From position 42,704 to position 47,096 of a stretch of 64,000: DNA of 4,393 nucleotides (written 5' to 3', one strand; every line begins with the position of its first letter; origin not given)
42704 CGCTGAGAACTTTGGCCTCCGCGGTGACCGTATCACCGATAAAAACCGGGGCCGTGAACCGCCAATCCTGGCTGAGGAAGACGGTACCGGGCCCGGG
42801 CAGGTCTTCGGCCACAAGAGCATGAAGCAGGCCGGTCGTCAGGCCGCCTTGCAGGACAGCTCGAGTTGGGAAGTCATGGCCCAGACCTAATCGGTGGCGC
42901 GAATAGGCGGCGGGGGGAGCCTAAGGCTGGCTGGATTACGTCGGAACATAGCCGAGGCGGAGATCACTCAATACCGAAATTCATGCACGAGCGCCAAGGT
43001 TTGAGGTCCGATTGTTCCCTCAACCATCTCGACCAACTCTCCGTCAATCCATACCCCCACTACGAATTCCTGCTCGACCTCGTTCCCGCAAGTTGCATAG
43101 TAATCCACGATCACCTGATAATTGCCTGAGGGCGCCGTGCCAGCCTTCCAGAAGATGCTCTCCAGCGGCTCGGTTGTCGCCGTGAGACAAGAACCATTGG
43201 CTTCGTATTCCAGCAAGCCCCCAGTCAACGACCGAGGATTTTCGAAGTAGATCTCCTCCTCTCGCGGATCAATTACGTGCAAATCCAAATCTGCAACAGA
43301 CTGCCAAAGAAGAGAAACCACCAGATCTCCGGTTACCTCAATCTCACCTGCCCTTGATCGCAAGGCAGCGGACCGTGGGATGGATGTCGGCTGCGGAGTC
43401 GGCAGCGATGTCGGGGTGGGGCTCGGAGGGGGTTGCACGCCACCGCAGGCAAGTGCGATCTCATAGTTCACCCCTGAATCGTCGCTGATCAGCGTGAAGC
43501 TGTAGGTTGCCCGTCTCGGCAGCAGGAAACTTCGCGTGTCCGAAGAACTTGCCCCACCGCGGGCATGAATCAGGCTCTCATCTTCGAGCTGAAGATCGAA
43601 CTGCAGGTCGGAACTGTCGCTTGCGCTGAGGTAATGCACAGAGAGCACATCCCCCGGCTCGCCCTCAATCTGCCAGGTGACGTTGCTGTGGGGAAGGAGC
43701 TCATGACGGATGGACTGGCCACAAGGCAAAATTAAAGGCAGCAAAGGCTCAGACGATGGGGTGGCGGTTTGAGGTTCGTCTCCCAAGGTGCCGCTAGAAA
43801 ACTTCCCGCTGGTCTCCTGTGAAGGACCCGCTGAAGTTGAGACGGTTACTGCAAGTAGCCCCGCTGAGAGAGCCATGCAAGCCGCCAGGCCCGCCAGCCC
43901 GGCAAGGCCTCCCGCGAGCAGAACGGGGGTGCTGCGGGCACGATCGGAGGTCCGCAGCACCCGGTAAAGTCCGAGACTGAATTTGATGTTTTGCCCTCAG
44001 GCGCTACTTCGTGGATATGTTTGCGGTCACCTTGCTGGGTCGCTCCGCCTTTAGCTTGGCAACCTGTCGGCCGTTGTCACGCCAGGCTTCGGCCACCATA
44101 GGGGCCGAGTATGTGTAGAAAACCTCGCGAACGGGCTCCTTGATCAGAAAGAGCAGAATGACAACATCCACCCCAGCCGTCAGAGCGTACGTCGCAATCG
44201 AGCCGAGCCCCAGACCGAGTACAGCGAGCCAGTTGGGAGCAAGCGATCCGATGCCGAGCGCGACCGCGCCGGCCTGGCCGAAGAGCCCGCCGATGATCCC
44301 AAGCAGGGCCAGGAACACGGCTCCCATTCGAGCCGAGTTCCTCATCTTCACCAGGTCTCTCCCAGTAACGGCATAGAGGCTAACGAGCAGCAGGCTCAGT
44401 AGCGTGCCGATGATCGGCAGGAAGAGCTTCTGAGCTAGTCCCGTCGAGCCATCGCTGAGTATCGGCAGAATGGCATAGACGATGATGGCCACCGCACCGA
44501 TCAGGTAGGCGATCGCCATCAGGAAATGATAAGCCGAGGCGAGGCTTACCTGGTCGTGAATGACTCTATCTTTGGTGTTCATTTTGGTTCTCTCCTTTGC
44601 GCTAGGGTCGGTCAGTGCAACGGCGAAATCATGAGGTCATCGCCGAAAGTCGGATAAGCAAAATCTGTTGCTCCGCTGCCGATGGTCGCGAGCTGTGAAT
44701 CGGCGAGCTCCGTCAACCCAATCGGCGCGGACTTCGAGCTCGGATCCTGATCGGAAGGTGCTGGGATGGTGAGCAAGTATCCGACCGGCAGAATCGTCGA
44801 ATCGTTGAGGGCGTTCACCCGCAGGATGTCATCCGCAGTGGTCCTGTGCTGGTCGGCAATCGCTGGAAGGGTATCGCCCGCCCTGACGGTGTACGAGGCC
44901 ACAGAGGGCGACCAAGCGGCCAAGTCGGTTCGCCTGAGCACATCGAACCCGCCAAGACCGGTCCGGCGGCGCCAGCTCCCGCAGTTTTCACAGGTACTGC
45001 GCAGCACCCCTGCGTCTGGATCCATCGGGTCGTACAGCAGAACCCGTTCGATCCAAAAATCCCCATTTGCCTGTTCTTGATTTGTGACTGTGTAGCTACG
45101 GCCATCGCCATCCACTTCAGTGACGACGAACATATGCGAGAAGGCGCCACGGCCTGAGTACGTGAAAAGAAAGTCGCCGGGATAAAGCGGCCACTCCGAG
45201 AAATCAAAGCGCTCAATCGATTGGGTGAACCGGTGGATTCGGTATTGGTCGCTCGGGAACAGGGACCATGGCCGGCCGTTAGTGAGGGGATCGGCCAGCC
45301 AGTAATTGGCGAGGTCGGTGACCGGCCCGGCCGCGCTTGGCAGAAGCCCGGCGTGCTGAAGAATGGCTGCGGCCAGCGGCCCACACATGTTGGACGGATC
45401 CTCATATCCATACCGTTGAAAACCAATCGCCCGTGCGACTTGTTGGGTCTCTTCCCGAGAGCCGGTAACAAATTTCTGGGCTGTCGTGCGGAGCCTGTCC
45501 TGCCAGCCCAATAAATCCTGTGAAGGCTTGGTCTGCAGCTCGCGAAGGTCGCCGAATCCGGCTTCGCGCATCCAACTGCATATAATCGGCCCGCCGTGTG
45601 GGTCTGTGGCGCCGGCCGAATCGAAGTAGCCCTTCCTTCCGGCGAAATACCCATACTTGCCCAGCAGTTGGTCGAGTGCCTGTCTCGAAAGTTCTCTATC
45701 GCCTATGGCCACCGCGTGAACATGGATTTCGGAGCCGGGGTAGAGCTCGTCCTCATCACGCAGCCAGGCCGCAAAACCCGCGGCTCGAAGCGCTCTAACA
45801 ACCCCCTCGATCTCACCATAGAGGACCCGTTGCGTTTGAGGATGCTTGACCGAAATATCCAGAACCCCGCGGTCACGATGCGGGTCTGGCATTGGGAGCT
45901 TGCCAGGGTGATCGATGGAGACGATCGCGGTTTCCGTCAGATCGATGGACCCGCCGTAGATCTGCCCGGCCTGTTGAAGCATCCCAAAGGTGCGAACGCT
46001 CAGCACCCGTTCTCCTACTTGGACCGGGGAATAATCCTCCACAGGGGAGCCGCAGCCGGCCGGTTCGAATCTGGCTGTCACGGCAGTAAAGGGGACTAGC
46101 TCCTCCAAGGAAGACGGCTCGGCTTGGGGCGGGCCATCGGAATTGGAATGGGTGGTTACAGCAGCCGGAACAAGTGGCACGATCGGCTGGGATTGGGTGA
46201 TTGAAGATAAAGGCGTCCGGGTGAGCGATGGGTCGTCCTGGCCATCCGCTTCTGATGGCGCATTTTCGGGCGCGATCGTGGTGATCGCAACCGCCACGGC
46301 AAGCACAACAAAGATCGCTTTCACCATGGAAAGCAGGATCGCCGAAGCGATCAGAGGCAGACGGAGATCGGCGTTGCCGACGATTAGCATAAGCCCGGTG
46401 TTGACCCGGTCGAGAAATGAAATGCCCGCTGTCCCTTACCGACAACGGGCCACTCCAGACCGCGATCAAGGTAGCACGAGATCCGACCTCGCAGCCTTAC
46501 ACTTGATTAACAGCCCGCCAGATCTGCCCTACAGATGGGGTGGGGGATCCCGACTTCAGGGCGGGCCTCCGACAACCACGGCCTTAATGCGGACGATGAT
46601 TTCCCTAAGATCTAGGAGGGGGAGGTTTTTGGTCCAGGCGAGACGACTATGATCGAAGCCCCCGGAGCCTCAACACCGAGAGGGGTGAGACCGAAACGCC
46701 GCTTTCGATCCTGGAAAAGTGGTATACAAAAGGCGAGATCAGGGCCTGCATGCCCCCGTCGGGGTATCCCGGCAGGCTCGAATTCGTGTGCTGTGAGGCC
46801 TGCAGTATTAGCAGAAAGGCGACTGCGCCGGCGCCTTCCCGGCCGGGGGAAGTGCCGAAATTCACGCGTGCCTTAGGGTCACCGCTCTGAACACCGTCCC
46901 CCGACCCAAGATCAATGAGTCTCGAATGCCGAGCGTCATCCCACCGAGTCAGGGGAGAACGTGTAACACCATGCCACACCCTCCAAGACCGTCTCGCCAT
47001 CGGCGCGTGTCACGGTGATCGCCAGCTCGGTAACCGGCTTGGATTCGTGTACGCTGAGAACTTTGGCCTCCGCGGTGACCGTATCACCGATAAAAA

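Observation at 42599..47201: Three-gene envelope island bracketed by near-identical 255-bp direct repeats (partial maoC duplication)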

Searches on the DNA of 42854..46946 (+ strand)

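Call 80: search_dna_similar(query=window:42854-46946:+, collection=plasmids, mode=distant, max_rows=5)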
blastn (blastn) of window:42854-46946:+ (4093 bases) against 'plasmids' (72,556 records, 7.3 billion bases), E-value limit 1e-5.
No match.

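Call 81: search_dna_similar(query=window:42854-46946:+, collection=phages, mode=distant, max_rows=5)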
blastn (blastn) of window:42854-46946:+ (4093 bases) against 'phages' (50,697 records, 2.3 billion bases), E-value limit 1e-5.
No match.

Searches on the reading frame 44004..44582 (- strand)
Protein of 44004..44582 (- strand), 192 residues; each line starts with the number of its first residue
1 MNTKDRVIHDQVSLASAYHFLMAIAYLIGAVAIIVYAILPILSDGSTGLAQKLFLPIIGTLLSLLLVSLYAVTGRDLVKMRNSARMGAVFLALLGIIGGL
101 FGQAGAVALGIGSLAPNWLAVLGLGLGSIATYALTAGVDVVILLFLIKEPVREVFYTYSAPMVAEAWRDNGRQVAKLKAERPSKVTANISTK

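Call 5: search_protein_families(library=pfam, proteins=[window:44004-44582:-], max_evalue=0.01)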
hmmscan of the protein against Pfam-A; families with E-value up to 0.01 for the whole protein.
window:44004-44582:- (192 aa): 0 families

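Call 50: search_protein_families(library=ncbifam, proteins=[window:44004-44582:-], max_evalue=0.01)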
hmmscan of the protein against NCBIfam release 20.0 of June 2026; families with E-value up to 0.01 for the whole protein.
window:44004-44582:- (192 aa): 0 families

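Call 53: search_protein_families(library=pfam, proteins=[window:44004-44582:-], max_evalue=10)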
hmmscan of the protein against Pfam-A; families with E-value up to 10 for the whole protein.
window:44004-44582:- (192 aa): 2 families
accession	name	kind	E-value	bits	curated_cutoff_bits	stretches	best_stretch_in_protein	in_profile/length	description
PF20136.4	DUF6526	-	0.16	12.4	23.7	1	10-76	8-73/145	Family of unknown function (DUF6526)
PF09843.14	DUF2070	-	6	5.5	30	1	25-153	17-129/561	Predicted membrane protein (DUF2070)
